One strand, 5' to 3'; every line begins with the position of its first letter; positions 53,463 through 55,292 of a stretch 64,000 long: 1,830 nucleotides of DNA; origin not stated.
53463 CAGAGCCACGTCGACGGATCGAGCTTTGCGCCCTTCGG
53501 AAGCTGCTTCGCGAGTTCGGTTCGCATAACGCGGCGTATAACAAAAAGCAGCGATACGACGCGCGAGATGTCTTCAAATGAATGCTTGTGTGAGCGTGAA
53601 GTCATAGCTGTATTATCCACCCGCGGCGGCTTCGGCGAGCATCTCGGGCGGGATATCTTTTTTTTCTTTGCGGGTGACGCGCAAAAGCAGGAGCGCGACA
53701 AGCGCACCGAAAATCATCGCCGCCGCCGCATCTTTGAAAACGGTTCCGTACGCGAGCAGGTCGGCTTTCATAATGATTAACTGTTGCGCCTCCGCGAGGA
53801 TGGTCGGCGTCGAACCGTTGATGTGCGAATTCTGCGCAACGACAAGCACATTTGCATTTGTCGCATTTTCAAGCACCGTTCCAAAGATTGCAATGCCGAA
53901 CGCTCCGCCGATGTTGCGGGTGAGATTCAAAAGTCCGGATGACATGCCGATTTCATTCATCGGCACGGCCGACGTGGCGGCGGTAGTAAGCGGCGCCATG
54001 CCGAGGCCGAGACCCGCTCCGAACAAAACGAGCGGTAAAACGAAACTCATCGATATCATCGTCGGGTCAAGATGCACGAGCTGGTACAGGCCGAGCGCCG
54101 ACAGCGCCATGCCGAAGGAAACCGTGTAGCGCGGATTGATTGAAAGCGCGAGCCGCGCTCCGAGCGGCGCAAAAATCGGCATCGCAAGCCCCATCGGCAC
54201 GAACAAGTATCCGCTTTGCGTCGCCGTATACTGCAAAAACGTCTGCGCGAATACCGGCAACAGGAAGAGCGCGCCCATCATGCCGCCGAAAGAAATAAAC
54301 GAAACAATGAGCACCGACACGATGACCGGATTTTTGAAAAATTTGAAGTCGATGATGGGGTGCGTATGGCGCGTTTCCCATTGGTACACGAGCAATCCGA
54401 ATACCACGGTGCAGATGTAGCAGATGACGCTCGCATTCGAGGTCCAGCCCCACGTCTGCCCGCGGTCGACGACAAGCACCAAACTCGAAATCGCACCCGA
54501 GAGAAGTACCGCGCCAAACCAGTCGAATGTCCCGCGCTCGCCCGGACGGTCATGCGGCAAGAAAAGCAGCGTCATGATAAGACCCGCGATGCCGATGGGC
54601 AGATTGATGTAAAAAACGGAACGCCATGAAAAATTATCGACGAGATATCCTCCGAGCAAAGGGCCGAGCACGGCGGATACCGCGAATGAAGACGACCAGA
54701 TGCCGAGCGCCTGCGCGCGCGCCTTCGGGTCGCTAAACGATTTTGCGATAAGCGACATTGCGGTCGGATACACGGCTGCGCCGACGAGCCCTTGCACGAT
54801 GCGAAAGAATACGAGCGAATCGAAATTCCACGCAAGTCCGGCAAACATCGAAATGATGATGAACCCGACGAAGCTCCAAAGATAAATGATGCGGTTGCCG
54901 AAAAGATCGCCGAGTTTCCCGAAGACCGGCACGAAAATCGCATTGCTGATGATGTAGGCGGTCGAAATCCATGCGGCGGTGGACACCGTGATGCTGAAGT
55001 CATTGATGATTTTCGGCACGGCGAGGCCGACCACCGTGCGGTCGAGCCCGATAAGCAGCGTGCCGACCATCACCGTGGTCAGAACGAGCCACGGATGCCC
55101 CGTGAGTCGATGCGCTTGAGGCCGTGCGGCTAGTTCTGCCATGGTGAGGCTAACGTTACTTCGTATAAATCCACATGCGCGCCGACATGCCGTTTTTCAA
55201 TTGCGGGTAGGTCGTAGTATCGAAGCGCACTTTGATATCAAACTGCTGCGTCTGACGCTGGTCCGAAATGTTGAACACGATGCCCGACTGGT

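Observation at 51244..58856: Two near-identical inverted IS30 copies bracket a MarR-MFS-HlyD-HlyD efflux module plus a GNAT gene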

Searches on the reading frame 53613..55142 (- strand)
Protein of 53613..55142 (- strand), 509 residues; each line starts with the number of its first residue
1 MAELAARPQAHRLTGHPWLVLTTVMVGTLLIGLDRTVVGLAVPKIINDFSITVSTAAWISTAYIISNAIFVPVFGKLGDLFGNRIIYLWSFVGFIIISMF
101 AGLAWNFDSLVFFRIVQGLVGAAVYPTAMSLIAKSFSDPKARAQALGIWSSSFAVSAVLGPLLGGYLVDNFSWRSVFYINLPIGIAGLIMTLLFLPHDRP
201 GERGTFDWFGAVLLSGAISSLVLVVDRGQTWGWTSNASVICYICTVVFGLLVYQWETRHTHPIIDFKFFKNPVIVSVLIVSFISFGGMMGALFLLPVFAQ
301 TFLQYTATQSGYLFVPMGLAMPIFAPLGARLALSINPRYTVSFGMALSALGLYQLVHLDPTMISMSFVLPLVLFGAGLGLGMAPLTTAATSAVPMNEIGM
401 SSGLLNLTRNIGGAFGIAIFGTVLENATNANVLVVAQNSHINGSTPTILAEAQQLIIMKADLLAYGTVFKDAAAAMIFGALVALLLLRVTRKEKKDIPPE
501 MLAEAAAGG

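Call 9: search_protein_families(library=pfam, proteins=[window:53613-55142:-], max_evalue=0.001)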
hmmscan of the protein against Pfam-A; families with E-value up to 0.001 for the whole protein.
window:53613-55142:- (509 aa): 1 family
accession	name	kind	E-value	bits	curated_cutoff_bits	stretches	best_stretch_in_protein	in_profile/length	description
PF07690.21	MFS_1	-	1.1e-60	205.9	33.4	1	25-416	2-346/347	Major Facilitator Superfamily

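Call 10: find_encoding_contigs(protein=window:53613-55142:-, flank=10000, max_places=10)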
Protein window:53613-55142:- (509 aa): 1 contig read that carries it; 1 place shown.
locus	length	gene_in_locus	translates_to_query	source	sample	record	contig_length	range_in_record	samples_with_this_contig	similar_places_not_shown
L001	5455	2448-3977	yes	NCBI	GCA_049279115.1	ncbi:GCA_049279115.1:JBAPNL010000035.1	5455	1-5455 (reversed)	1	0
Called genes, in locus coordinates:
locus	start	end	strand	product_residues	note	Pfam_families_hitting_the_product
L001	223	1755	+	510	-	PF00364:Biotin_lipoyl (faint), PF25917:BSH_RND (weak), PF25954:Beta-barrel_RND_2, PF25990:Beta-barrel_YknX, PF25975:CzcB_C (weak), PF25989:YknX_C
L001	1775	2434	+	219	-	PF25990:Beta-barrel_YknX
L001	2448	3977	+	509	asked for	PF07690:MFS_1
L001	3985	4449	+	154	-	PF12802:MarR_2 (weak)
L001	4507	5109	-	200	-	PF13302:Acetyltransf_3, PF13420:Acetyltransf_4 (weak), PF13523:Acetyltransf_8 (weak), PF00583:Acetyltransf_1 (weak)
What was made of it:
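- Closest known: EmrAB-type pumps. Same: YknX-type barrel and C-terminal domains recorded for the long adaptor (call 10).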

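Call 12: search_protein_families(library=ncbifam, proteins=[window:53613-55142:-], max_evalue=0.001)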
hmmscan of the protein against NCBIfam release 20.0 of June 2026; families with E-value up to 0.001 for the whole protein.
window:53613-55142:- (509 aa): 60 families (the best 25 are shown)
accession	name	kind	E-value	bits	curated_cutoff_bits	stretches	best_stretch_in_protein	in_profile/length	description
TIGR00711.1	efflux_EmrB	subfamily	1.1e-100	337.7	230.2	1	20-473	3-456/485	DHA2 family efflux MFS transporter permease subunit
NF000391.1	EmrB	exception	1.6e-59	201.9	925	1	17-429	8-423/501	multidrug efflux MFS transporter permease subunit EmrB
NF000025.1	MFS_efflux_tcmA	exception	3.6e-54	184.4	999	1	8-425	15-432/538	tetracenomycin C efflux MFS transporter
NF000031.1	MFS_efflux_LmrA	exception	6.3e-48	163.6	850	1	17-422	29-435/484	lincomycin efflux MFS transporter Lmr(A)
NF033896.2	MFS_LfrA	equivalog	2.1e-47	161.9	825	1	6-437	7-437/504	efflux MFS transporter LfrA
NF011571.1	PRK14995.1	subfamily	1.5e-43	149.3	701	1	17-477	4-464/493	SmvA family efflux MFS transporter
NF000095.1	tet_MFS_OtrB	exception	9e-39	133.4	999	1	22-424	29-437/563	oxytetracycline resistance efflux MFS transporter OtrB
NF000089.1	qac_MFS_AB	exception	4.6e-36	124.6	900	1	17-423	17-424/514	QacA/B family quaternary ammonium compound efflux MFS transporter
NF040895.2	MFS_effux_SdrM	equivalog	3.9e-35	121.8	550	1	23-424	10-404/441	multidrug efflux MFS transporter SdrM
NF012169.0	qepA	equivalog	5.4e-35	121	1075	1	12-424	14-422/511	fluoroquinolone efflux MFS transporter QepA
NF000009.1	tet_MFS_Tcr3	exception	2.3e-34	118.8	1000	1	21-426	33-444/512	tetracycline efflux MFS transporter Tcr3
NF007799.0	PRK10504.1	subfamily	3.2e-31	108.8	426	1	21-440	12-429/471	multidrug transporter subunit MdtD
NF000218.1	FexA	exception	7.7e-29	100.6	900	1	24-430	30-435/475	chloramphenicol/florfenicol efflux MFS transporter FexA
NF000060.1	MFS_efflux_LmrB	exception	6.8e-27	94.4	800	1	27-449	21-447/479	lincomycin efflux MFS transporter Lmr(B)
NF012180.1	tet_MFS_43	exception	1.1e-25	90.6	999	1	18-425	20-428/484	tetracycline efflux MFS transporter Tet(43)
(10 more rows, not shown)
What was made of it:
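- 53613..55142 (-): DHA2-family (EmrB-type) MFS efflux permease, 509 aa. TIGR00711 scores 338 bits against a cutoff of 230 (call 12).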

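Call 15: find_related_loci(query=window:53613-55142:-, collection=genome_contigs, flank=10000)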
Query window:53613-55142:- (509 aa) in genome_contigs; peptide patterns used: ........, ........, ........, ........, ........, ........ (x = any residue, [..] = any of these).
147 stretches matched a pattern; 26 encode a relative of the query (tblastn E <= 1e-3); 26 distinct loci.
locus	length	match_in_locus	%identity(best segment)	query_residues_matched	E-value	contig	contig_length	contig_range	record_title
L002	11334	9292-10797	82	1-502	0e+0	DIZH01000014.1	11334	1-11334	MAG TPA_asm: Patescibacteria group bacterium UBA6033 UBA6033_contig_11745, whole genome shotgun sequence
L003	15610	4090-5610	82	3-509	0e+0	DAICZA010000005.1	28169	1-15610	MAG TPA_asm: bacterium isolate clean1989 NODE_5_length_28169_cov_4.488858, whole genome shotgun sequence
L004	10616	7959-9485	80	1-509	0e+0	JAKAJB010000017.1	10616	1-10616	MAG: bacterium isolate WY3.bin61 NODE_11613_length_10616_cov_2.553914, whole genome shotgun sequence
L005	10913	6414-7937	80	1-509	0e+0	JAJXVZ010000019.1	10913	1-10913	MAG: bacterium isolate BP5.bin54 NODE_10727_length_10913_cov_6.574912, whole genome shotgun sequence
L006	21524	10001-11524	79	1-509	0e+0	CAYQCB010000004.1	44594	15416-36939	MAG TPA_asm: uncultured Candidatus Saccharibacteria bacterium isolate SRP193066_co1_87 genome assembly, contig: NODE_972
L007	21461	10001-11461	80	15-501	0e+0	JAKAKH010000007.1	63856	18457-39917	MAG: bacterium isolate WY4.bin53 NODE_487_length_63856_cov_2.673053, whole genome shotgun sequence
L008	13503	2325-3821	80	9-508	0e+0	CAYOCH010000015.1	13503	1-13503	MAG TPA_asm: uncultured Candidatus Saccharibacteria bacterium isolate SRP093762_co1_108 genome assembly, contig: NODE_26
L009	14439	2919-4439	75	1-509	0e+0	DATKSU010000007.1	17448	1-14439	MAG TPA_asm: Candidatus Paceibacterota bacterium isolate SMAG_U14062 k141_847665, whole genome shotgun sequence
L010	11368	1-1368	75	33-488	0e+0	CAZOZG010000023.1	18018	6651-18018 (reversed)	MAG TPA_asm: uncultured Candidatus Saccharibacteria bacterium isolate SRP273308_co1_18 genome assembly, contig: NODE_341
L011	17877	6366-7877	68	1-509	0e+0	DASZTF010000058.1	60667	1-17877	MAG TPA_asm: Candidatus Paceibacterota bacterium isolate SMAG_U6069 k141_628026, whole genome shotgun sequence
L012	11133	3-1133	85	132-509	0e+0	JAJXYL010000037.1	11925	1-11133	MAG: bacterium isolate BP6.bin85 NODE_9030_length_11925_cov_2.567130, whole genome shotgun sequence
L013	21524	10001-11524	80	1-509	0e+0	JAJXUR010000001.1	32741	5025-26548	MAG: bacterium isolate BP5.bin107 NODE_2060_length_32741_cov_1.381278, whole genome shotgun sequence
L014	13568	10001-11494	49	3-500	7e-153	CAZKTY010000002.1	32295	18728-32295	MAG TPA_asm: uncultured Candidatus Saccharibacteria bacterium isolate SRP142039_co2_4 genome assembly, contig: NODE_512_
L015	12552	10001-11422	51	18-492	1e-152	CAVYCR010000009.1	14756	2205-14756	MAG: Candidatus Kaiserbacteria bacterium isolate MFD04540.bin.2.11 genome assembly, contig: contig_48597, whole genome s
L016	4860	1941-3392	50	7-495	3e-153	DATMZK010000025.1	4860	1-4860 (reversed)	MAG TPA_asm: Candidatus Paceibacterota bacterium isolate SMAG_U13172 k141_973117, whole genome shotgun sequence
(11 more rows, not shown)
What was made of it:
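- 53613..55142 (-): 75-85% identical in 12 related species (call 15).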

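Call 55: list_cluster_members(proteins=[window:53613-55142:-, window:55835-57367:-, window:52481-53083:+, window:50246-51145:-, window:48545-49135:-, window:49355-50170:+, window:48065-48460:-, window:59651-60511:+, window:53141-53605:-])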
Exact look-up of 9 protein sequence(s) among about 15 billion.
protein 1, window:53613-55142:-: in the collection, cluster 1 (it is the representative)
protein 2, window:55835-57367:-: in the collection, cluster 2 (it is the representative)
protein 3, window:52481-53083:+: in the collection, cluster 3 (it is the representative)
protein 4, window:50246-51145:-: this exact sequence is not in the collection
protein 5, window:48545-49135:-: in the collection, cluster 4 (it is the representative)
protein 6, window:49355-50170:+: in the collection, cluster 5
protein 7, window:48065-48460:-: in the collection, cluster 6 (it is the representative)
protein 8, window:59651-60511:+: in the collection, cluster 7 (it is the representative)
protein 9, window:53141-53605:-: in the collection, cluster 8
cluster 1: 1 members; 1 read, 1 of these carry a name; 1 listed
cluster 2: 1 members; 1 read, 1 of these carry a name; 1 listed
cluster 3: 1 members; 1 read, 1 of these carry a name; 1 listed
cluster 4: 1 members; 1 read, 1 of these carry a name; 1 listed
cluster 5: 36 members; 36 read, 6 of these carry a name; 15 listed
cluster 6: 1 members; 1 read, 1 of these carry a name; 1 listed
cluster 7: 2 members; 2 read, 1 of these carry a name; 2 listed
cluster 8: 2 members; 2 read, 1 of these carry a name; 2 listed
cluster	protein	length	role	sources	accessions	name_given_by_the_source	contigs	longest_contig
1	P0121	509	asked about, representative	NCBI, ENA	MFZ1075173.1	MAG: DHA2 family efflux MFS transporter permease subunit [Minisyncoccia bacterium]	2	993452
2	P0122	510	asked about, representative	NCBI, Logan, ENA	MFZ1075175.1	MAG: efflux RND transporter periplasmic adaptor subunit [Minisyncoccia bacterium]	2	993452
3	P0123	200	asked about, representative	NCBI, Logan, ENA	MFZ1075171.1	MAG: GNAT family protein [Minisyncoccia bacterium]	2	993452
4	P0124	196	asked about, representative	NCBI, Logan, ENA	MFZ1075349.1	MAG: hypothetical protein WAN50_03170 [Minisyncoccia bacterium]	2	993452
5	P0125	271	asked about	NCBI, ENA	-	-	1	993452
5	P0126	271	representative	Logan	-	-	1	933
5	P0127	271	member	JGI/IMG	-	transposase InsO family protein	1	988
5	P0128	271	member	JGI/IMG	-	transposase InsO family protein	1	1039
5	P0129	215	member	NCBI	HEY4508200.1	MAG TPA: integrase core domain-containing protein [Candidatus Paceibacterota bacterium]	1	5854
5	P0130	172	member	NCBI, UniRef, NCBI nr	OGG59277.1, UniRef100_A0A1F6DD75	hypothetical protein A2765_06710 [Candidatus Kaiserbacteria bacterium ... | Integrase catalytic domain-containing protein n=1 Tax=Candidatus Kaiserbacteria bacterium ... | MAG: hypothetical protein A2765_06710 [Candidatus Kaiserbacteria bacterium ...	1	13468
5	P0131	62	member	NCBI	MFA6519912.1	MAG: integrase core domain-containing protein [Candidatus Paceibacterota bacterium]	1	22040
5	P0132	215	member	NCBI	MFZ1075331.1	MAG: integrase core domain-containing protein [Minisyncoccia bacterium]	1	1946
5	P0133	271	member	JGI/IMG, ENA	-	-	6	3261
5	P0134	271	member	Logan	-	-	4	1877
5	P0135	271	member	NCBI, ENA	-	-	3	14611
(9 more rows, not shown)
